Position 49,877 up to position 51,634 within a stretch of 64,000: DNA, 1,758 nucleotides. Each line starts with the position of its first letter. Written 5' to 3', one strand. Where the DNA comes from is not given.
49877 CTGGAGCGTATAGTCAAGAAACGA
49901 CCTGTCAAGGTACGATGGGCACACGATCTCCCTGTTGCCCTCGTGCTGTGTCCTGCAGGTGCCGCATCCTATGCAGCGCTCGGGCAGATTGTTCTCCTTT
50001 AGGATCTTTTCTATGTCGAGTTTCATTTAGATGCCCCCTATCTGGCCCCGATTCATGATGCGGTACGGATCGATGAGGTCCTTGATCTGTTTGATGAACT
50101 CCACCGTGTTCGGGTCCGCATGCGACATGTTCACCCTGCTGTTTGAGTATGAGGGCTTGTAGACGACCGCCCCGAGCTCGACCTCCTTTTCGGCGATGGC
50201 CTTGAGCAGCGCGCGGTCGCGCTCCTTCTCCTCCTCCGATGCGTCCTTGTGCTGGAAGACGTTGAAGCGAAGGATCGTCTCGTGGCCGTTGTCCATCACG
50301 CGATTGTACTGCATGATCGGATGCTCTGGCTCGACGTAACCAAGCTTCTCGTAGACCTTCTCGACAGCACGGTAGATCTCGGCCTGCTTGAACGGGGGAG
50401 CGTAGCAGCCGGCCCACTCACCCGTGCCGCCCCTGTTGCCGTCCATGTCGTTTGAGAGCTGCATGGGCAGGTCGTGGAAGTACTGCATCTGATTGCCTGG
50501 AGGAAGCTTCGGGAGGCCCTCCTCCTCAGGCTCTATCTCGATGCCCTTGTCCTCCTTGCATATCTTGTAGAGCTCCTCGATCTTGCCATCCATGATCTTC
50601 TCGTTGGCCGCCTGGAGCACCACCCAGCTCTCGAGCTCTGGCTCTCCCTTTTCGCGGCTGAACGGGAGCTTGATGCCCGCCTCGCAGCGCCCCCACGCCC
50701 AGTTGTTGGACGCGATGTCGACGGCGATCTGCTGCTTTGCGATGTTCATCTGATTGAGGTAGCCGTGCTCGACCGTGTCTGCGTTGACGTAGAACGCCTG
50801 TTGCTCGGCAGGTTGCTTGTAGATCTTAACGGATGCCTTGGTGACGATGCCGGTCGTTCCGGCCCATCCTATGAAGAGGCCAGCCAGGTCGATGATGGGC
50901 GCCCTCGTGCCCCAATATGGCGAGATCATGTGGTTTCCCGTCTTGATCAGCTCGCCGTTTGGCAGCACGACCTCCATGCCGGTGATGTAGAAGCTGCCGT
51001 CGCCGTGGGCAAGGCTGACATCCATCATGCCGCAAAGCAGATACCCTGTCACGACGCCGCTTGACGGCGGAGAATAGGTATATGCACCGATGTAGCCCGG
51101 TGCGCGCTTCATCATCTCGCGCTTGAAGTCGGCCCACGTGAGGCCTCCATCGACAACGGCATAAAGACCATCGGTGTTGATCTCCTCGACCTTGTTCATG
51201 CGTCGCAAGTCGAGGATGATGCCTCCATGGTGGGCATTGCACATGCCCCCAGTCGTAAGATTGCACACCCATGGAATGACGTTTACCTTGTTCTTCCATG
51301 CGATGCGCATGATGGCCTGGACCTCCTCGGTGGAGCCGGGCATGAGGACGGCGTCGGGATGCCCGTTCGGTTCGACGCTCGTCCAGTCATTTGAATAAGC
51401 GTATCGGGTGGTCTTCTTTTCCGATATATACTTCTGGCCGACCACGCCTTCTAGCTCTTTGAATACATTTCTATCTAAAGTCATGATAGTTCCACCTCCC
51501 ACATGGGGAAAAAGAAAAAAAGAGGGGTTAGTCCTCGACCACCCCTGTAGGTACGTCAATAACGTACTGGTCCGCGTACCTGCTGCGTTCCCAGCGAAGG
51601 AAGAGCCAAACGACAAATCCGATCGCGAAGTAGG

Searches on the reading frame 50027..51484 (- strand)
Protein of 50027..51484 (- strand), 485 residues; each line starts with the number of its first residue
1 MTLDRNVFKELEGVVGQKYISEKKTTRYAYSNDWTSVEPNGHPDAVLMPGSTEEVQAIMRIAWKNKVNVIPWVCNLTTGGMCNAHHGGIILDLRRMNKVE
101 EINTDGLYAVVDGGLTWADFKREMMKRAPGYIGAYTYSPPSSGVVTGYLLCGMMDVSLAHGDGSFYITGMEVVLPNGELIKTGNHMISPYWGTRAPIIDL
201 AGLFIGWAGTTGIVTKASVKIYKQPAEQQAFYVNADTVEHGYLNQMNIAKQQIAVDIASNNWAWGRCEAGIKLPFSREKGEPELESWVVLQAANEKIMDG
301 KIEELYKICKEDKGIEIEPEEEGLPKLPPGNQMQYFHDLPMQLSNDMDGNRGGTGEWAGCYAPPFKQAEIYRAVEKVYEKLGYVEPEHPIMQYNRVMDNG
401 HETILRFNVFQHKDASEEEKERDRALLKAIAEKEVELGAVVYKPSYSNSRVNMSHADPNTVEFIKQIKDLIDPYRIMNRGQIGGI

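Call 5: search_protein_families(library=pfam, proteins=[window:50027-51484:-], max_evalue=0.001)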
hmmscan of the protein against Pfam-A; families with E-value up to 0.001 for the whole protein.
window:50027-51484:- (485 aa): 1 family
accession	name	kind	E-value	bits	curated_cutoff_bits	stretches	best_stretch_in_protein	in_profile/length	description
PF01565.28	FAD_binding_4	-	2.4e-21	76.3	26.4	1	43-183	1-139/139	FAD binding domain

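Call 6: search_protein_families(library=ncbifam, proteins=[window:50027-51484:-], max_evalue=0.001)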
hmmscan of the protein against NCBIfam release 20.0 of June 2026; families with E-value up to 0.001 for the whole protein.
window:50027-51484:- (485 aa): 6 families
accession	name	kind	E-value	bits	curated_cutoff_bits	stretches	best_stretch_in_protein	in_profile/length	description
TIGR00387.1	glcD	equivalog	1.9e-21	76.4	567.9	1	46-250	1-199/413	glycolate oxidase subunit GlcD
NF008408.0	PRK11230.1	equivalog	4.3e-09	35.4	897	1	41-243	54-249/499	glycolate oxidase subunit GlcD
NF049975.1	2HglutDHaseYdiJ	equivalog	7e-06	24.1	1350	1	19-183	30-193/1018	D-2-hydroxyglutarate dehydrogenase YdiJ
NF041226.1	BagK_FevA1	equivalog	0.00014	20.4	800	1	53-185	51-178/453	bagremycin/ferroverdin biosynthesis FAD-dependent oxygenase BagK/FevA1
TIGR01678.1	FAD_lactone_ox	subfamily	0.00022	20.3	396.8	1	41-182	13-149/438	sugar 1,4-lactone oxidase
NF008439.0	PRK11282.1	equivalog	0.00022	20.2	284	0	198-262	147-208/358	glycolate oxidase subunit GlcE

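Call 16: search_solved_structures(query=window:50027-51484:-, max_evalue=0.01)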
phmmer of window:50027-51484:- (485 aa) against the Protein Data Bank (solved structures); distinct sequences matched with E-value up to 0.01: 44.
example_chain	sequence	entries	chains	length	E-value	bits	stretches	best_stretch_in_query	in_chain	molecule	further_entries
3pm9_A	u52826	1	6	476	1.5e-20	76.8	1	3-257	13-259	Putative oxidoreductase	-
8jdc_A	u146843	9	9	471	8.6e-20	74.3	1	6-228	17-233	Probable D-lactate dehydrogenase, mitochondrial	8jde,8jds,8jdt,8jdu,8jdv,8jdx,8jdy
8jdb_A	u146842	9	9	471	9.7e-20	74.1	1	6-228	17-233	Probable D-lactate dehydrogenase, mitochondrial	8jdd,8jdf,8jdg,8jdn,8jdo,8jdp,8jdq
8s7p_A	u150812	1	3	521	3e-16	62.6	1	14-234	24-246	Oxidoreductase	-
8s7r_A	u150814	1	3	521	1.6e-15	60.2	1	14-234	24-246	Oxidoreductase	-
8s7t_A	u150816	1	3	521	1.8e-15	60.1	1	14-234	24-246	Oxidoreductase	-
8s7s_A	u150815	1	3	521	2.2e-15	59.8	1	14-234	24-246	Oxidoreductase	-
8s7w_A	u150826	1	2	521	2.5e-15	59.6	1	14-234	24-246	Oxidoreductase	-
8s7q_A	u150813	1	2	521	2.8e-15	59.4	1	14-234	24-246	Oxidoreductase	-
8s7n_A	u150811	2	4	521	2.9e-15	59.4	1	14-234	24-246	Oxidoreductase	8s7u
9h8p_A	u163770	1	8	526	1.7e-14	56.8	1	11-239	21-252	Probable vanillyl-alcohol oxidase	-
9h8q_A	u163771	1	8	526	1.8e-14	56.8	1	11-239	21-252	Probable vanillyl-alcohol oxidase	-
8bam_A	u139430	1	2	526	1.9e-14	56.7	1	11-239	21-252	Probable vanillyl-alcohol oxidase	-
7ywv_A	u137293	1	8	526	1.9e-14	56.7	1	11-239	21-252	Probable vanillyl-alcohol oxidase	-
8bap_A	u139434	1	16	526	1.9e-14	56.7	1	11-239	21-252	Probable vanillyl-alcohol oxidase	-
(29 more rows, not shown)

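Call 21: find_related_loci(query=A1, collection=genome_contigs, flank=10000)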
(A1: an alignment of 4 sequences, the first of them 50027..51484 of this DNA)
Query A1 (485 aa) in genome_contigs; peptide patterns used: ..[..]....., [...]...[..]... (x = any residue, [..] = any of these).
34 stretches matched a pattern; 1 encode a relative of the query (tblastn E <= 1e-3); 1 distinct loci.
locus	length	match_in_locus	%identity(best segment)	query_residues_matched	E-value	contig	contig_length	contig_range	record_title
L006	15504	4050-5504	80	1-485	0e+0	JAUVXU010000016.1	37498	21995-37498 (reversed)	MAG: Methanomicrobia archaeon isolate CSMAG_1224 CSMAG_1224_k141_81140_length_37498_cov_11.0000, whole genome shotgun se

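Call 22: find_homologous_proteins(query=window:50027-51484:-, max_evalue=0.00001)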
Query window:50027-51484:- (485 aa): 368 proteins with E <= 0.00001 among 8000 candidates; the best 120 are listed.
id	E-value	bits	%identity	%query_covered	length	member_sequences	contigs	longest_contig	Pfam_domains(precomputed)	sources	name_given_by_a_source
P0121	0.0e+0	1135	100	100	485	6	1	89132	PF01565.29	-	-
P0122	1.9e-276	936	80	100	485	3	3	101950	PF01565.29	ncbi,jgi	ncbi:MAG: FAD-binding oxidoreductase [Candidatus Methanofastidiosia archaeon]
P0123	1.5e-258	877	77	100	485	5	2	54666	PF01565.29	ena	-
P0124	7.0e-141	489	47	99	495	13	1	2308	PF01565.29,PF02913.25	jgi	jgi:FAD/FMN-containing dehydrogenase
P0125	2.4e-138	480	47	99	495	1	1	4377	PF01565.29,PF02913.25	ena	-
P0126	2.6e-137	477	46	99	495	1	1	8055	PF01565.29,PF02913.25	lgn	-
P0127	2.3e-135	470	45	99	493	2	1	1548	PF01565.29,PF02913.25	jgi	-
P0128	6.1e-134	466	46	99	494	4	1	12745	PF01565.29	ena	-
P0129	1.4e-133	465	46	99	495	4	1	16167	PF01565.29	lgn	-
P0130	1.6e-133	464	45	99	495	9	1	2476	PF01565.29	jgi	jgi:glycolate oxidase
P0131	3.0e-133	463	46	99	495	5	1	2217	PF01565.29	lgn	-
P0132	7.1e-128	446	46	99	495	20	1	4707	PF01565.29,PF02913.25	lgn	-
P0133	1.3e-127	445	45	98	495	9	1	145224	PF01565.29,PF02913.25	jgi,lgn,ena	jgi:glycolate oxidase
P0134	4.7e-91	324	38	98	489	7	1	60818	PF01565.29,PF02913.25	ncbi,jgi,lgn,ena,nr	ncbi:MAG: FAD-binding oxidoreductase [Candidatus Freyarchaeota archaeon]|nr:FAD-binding oxidoreducta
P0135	4.7e-90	321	39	98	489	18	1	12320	PF01565.29,PF02913.25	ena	-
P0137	3.9e-84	301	36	99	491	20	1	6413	PF01565.29,PF02913.25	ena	-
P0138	9.7e-84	300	36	99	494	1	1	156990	PF01565.29,PF02913.25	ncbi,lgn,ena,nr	ncbi:MAG: FAD-binding oxidoreductase [Candidatus Helarchaeota archaeon]|nr:FAD-binding oxidoreductas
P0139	1.0e-82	297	35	99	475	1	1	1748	PF01565.29,PF02913.25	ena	-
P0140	1.5e-82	296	35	99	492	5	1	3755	PF01565.29,PF02913.25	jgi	jgi:FAD/FMN-containing dehydrogenase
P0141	2.2e-82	296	36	99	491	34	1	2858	PF01565.29,PF02913.25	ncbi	ncbi:MAG: FAD-binding oxidoreductase [Candidatus Thorarchaeota archaeon]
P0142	2.3e-82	296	36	99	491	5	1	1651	PF01565.29,PF02913.25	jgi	jgi:FAD/FMN-containing dehydrogenase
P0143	2.5e-82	295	36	99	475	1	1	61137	PF01565.29,PF02913.25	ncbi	ncbi:MAG: FAD-binding oxidoreductase [Promethearchaeota archaeon]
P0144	2.4e-81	292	36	99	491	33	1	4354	PF01565.29,PF02913.25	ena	-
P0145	9.1e-81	290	35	98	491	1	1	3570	PF01565.29,PF02913.25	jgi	jgi:glycolate oxidase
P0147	3.0e-79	285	35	99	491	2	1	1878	PF01565.29,PF02913.25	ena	-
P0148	3.7e-77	278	34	99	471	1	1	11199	PF01565.29,PF02913.25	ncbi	-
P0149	4.4e-77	278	35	99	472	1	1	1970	PF01565.29,PF02913.25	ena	-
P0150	4.7e-77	278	47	61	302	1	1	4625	PF02913.25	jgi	jgi:glycolate oxidase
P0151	8.3e-77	277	35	99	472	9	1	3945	PF01565.29,PF02913.25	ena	-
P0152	3.8e-76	275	35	98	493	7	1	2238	PF01565.29,PF02913.25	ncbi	-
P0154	2.8e-71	259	33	100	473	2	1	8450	PF01565.29,PF02913.25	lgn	-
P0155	1.2e-69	254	33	100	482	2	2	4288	PF01565.29,PF02913.25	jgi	jgi:glycolate oxidase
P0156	4.7e-69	252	34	98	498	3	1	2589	PF01565.29,PF02913.25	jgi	-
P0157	8.9e-69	251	35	89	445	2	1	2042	PF01565.29,PF02913.25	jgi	jgi:glycolate oxidase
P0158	1.7e-68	250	32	100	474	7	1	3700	PF01565.29,PF02913.25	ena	-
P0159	3.4e-68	249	33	98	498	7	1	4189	PF01565.29,PF02913.25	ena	-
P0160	3.8e-68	249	34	100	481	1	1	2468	PF01565.29,PF02913.25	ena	-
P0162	2.6e-66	243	33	99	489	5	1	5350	PF01565.29,PF02913.25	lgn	-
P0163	1.8e-65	240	34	98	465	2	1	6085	PF01565.29,PF02913.25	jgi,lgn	jgi:glycolate oxidase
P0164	9.4e-65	238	35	96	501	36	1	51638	PF01565.29,PF02913.25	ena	-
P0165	4.4e-63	232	31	98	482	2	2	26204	PF01565.29,PF02913.25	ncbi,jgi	ncbi:MAG: FAD-binding oxidoreductase [Candidatus Helarchaeota archaeon]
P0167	5.2e-63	232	33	98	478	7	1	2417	PF01565.29,PF02913.25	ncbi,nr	ncbi:MAG: FAD-binding oxidoreductase [Proteobacteria bacterium]|nr:FAD-binding oxidoreductase [Pseud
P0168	4.1e-61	226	33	98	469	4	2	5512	PF01565.29,PF02913.25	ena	-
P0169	1.5e-59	220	31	98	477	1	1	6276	PF01565.29,PF02913.25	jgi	jgi:FAD/FMN-containing dehydrogenase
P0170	2.5e-58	216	31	98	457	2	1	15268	PF01565.29,PF02913.25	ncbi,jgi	-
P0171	4.6e-58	215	32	99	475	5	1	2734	PF01565.29,PF02913.25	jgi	-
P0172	2.4e-57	213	30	98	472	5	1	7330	PF01565.29,PF02913.25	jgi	jgi:glycolate oxidase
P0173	4.8e-57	212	32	98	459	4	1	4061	PF01565.29,PF02913.25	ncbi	-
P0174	5.9e-57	212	30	98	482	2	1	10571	PF01565.29,PF02913.25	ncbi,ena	ncbi:MAG: FAD-binding oxidoreductase [Candidatus Hecatellaceae archaeon]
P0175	2.6e-56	210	31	98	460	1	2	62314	PF01565.29,PF02913.25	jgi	jgi:glycolate oxidase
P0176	4.8e-56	209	31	98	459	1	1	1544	PF01565.29,PF02913.25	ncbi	-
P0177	5.7e-56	209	30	98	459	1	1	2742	PF01565.29,PF02913.25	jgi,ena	-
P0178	5.7e-56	209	30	98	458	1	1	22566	PF01565.29,PF02913.25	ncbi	-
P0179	9.3e-56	208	30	98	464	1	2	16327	PF01565.29,PF02913.25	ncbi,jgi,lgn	-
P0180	1.7e-55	207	30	97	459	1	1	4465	PF01565.29,PF02913.25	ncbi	-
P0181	2.4e-55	206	30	98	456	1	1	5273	PF01565.29,PF02913.25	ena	-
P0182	3.1e-55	206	30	99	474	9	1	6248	PF01565.29,PF02913.25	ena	-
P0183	4.1e-55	206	30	98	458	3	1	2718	PF01565.29,PF02913.25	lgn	-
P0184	5.2e-55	205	29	99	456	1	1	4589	PF01565.29,PF02913.25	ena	-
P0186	5.6e-55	205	30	98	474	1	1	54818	PF01565.29,PF02913.25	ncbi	ncbi:MAG: FAD-binding oxidoreductase [Pseudomonadota bacterium]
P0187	6.4e-55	205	30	98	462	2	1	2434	PF01565.29,PF02913.25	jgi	jgi:glycolate oxidase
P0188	7.3e-55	205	30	99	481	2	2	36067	PF01565.29,PF02913.25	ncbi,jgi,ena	-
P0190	1.2e-54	204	30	98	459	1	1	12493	PF01565.29,PF02913.25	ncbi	ncbi:MAG: FAD-binding oxidoreductase [bacterium]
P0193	2.2e-54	203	30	98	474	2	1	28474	PF01565.29,PF02913.25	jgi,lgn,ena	-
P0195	3.5e-54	203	30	98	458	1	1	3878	PF01565.29,PF02913.25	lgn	-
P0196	5.3e-54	202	29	98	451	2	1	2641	PF01565.29,PF02913.25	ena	-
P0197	5.7e-54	202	28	98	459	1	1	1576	PF01565.29,PF02913.25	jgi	jgi:FAD/FMN-containing dehydrogenase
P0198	6.1e-54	202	29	99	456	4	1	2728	PF01565.29,PF02913.25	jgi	-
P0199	7.3e-54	202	29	99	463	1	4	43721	PF01565.29,PF02913.25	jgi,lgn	jgi:glycolate oxidase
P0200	7.6e-54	202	30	98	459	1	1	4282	PF01565.29,PF02913.25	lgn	-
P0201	8.4e-54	201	29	98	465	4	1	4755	PF01565.29,PF02913.25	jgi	jgi:glycolate oxidase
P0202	1.1e-53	201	31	98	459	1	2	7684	PF01565.29,PF02913.25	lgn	-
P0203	1.3e-53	201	30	99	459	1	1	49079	PF01565.29,PF02913.25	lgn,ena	-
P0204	1.5e-53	201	29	98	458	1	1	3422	PF01565.29,PF02913.25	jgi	-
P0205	1.7e-53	200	29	98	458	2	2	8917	PF01565.29,PF02913.25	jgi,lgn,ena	-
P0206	1.7e-53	200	30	97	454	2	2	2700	PF01565.29,PF02913.25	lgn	-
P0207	1.9e-53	200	30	99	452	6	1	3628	PF01565.29,PF02913.25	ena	-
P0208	3.2e-53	199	30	99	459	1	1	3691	PF01565.29,PF02913.25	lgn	-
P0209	3.8e-53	199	30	99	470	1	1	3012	PF01565.29,PF02913.25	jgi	jgi:glycolate oxidase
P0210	3.9e-53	199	31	98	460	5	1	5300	PF01565.29,PF02913.25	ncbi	-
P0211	3.9e-53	199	29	99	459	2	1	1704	PF01565.29,PF02913.25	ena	-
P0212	4.8e-53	199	28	98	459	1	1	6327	PF01565.29,PF02913.25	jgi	jgi:FAD/FMN-containing dehydrogenase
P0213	7.9e-53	198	30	98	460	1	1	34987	PF01565.29,PF02913.25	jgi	jgi:glycolate oxidase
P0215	1.1e-52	198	29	98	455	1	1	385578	PF01565.29,PF02913.25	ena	-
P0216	1.3e-52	198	29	98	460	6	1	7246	PF01565.29,PF02913.25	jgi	-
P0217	1.5e-52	197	30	99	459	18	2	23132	PF01565.29,PF02913.25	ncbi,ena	-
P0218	1.9e-52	197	30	99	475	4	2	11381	PF01565.29,PF02913.25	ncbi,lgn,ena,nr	ncbi:MAG: FAD-binding oxidoreductase [Candidatus Verstraetearchaeota archaeon]|nr:FAD-binding oxidor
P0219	4.1e-52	196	29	98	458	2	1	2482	PF01565.29,PF02913.25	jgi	-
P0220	5.5e-52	195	30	98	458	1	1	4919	PF01565.29,PF02913.25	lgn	-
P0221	6.4e-52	195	30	98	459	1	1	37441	PF01565.29,PF02913.25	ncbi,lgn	-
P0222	9.8e-52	195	28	98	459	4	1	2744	PF01565.29,PF02913.25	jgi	-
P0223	1.0e-51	194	29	99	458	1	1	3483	PF01565.29,PF02913.25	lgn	-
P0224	1.1e-51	194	29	98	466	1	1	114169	PF01565.29,PF02913.25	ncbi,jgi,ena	jgi:glycolate oxidase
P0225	1.1e-51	194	29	98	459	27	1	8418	PF01565.29,PF02913.25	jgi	jgi:glycolate oxidase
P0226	1.1e-51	194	29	98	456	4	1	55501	PF01565.29,PF02913.25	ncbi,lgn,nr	ncbi:MAG: FAD-binding oxidoreductase [Chloroflexota bacterium]|nr:FAD-binding oxidoreductase [Chloro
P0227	1.2e-51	194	30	98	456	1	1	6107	PF01565.29,PF02913.25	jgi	jgi:FAD/FMN-containing dehydrogenase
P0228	1.3e-51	194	30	98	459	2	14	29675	PF01565.29,PF02913.25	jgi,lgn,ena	jgi:glycolate oxidase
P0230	1.5e-51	194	30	98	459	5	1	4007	PF01565.29,PF02913.25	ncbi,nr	ncbi:MAG: FAD-binding oxidoreductase [Desulfosalsimonadaceae bacterium]|nr:FAD-binding oxidoreductas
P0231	1.6e-51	194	29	99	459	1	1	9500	PF01565.29,PF02913.25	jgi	-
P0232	1.8e-51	194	29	98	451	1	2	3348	PF01565.29,PF02913.25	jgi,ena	-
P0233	1.8e-51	194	28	98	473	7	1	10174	PF01565.29,PF02913.25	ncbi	-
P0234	2.1e-51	193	29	96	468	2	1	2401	PF01565.29,PF02913.25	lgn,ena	-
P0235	2.2e-51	193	30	98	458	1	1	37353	PF01565.29,PF02913.25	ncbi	-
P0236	2.4e-51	193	30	98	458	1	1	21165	PF01565.29,PF02913.25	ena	-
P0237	3.3e-51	193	29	98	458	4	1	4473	PF01565.29,PF02913.25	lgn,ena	-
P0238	3.9e-51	193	28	98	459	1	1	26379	PF01565.29,PF02913.25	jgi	jgi:glycolate oxidase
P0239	4.2e-51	193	29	99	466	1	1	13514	PF01565.29,PF02913.25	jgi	jgi:FAD/FMN-containing dehydrogenase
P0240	7.4e-51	192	29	98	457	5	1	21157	PF01565.29,PF02913.25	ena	-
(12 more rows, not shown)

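Call 23: find_encoding_contigs(protein=P0133, flank=10000, max_places=2)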
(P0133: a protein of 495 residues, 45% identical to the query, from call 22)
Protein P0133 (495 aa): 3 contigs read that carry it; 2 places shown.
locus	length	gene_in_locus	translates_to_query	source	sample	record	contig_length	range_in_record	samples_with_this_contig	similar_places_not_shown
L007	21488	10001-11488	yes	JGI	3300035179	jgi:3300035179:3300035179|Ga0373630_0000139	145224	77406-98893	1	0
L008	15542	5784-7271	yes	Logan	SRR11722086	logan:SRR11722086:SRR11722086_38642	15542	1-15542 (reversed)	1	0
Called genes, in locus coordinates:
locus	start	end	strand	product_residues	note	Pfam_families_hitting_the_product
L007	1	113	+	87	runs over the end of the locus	-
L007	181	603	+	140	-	PF13404:HTH_AsnC-type, PF13412:HTH_24, PF08279:HTH_11 (weak), PF22451:NirdL-like_HTH (weak), PF01037:AsnC_trans_reg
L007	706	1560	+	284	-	PF22626:LysX_preATP_grasp, PF02655:ATP-grasp_3, PF08443:RimK, PF02222:ATP-grasp (weak), PF02955:GSH-S_ATP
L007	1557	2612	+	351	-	PF01118:Semialdhyde_dh, PF22698:Semialdhyde_dhC_1, PF02774:Semialdhyde_dhC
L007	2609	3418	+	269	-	PF00696:AA_kinase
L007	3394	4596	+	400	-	PF00202:Aminotran_3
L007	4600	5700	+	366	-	PF01546:Peptidase_M20, PF07687:M20_dimer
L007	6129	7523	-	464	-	PF00324:AA_permease, PF13520:AA_permease_2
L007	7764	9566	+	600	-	PF02730:AFOR_N, PF01314:AFOR_C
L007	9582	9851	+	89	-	PF02597:ThiS (weak)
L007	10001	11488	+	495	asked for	PF01565:FAD_binding_4, PF02913:FAD-oxidase_C (weak)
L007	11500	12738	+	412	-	PF13183:Fer4_8, PF13534:Fer4_17 (faint), PF02754:CCG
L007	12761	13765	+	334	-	PF01208:URO-D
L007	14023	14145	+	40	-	-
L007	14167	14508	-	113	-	PF04969:CS (weak), PF00011:HSP20, PF17886:ArsA_HSP20 (weak)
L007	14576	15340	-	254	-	PF09754:PAC2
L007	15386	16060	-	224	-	PF00702:Hydrolase, PF12710:HAD, PF13419:HAD_2, PF13242:Hydrolase_like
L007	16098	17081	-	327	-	PF24961:NfeD_membrane, PF01957:NfeD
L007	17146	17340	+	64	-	-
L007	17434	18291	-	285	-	PF01145:Band_7, PF13421:Band_7_1 (weak)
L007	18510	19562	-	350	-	PF00491:Arginase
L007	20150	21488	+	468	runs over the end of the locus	PF00682:HMGL-like, PF02436:PYC_OADA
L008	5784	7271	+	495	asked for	PF01565:FAD_binding_4, PF02913:FAD-oxidase_C (weak)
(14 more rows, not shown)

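Call 24: find_encoding_contigs(protein=P0134, flank=10000, max_places=1)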
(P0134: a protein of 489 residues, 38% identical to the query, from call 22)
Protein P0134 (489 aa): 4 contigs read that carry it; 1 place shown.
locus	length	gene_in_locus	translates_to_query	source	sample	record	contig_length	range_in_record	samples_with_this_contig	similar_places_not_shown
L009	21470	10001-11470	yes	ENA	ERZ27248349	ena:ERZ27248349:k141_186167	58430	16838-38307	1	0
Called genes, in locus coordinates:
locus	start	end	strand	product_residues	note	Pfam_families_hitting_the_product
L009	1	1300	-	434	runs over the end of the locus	PF19290:PmbA_TldD_2nd (faint), PF19289:PmbA_TldD_3rd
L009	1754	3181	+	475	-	PF07690:MFS_1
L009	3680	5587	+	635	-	-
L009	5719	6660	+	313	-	-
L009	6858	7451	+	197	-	-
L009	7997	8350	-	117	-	PF06050:HGD-D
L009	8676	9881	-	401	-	-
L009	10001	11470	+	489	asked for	PF01565:FAD_binding_4, PF02913:FAD-oxidase_C (faint)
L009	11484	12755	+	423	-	PF13183:Fer4_8, PF02754:CCG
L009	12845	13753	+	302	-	PF01262:AlaDh_PNT_C (weak), PF02737:3HCDH_N, PF03446:NAD_binding_2 (weak), PF07992:Pyr_redox_2 (faint), PF00725:3HCDH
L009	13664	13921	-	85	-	-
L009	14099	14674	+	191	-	PF01135:PCMT (weak), PF13489:Methyltransf_23, PF01209:Ubie_methyltran, PF02527:GidB (weak), PF13847:Methyltransf_31, PF08241:Methyltransf_11, PF08242:Methyltransf_12, PF13649:Methyltransf_25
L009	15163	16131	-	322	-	PF00733:Asn_synthase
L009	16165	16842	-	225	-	-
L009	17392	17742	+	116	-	-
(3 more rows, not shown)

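Call 49: predict_structure(alignment_id=A2)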
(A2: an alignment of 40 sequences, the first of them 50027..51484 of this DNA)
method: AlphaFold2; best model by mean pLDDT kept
length: 485 residues; sequences in the alignment: 40
mean_pLDDT: 90.2   pTM: 0.91
mean pLDDT of the five models: 90.2, 89.9, 89.6, 88.6, 88.0
residues with pLDDT >= 90: 341; 70-90: 115; 50-70: 24; < 50: 5
segments of 3 or more residues with pLDDT < 50: 347-351
pLDDT, mean of each block of 10 residues (from residue 1): 90 98 93 77 96 99 97 78 91 97 97 96 97 89 92 86 93 98 93 92 92 97 94 96 96 94 85 84 94 97 97 94 79 71 56 74 96 96 87 92 90 83 92 95 84 93 94 92 72
secondary structure, 60 per line:
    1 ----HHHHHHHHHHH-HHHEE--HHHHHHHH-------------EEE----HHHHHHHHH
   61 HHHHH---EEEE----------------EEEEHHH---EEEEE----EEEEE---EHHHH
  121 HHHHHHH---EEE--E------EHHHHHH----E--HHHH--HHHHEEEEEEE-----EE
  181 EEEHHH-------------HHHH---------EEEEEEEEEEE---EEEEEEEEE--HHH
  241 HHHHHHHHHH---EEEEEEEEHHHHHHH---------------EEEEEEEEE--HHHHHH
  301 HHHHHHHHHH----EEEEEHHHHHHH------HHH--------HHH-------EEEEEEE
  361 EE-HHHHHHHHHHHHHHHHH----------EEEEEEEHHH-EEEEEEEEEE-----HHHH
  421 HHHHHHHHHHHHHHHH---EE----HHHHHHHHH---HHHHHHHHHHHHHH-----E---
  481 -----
elements in order: H5-15 H24-31 E45-47 H52-65 E69-72 E89-92 E99-103 E108-112 H117-127 E131-133 H144-149 H157-160 H163-166 E167-173 E179-183 H200-203 E213-223 E227-235 H238-250 E254-261 H262-268 E284-292 H295-310 E315-319 H320-326 E354-362 H364-380 E391-397 E402-411 H417-436 H446-454 H458-471
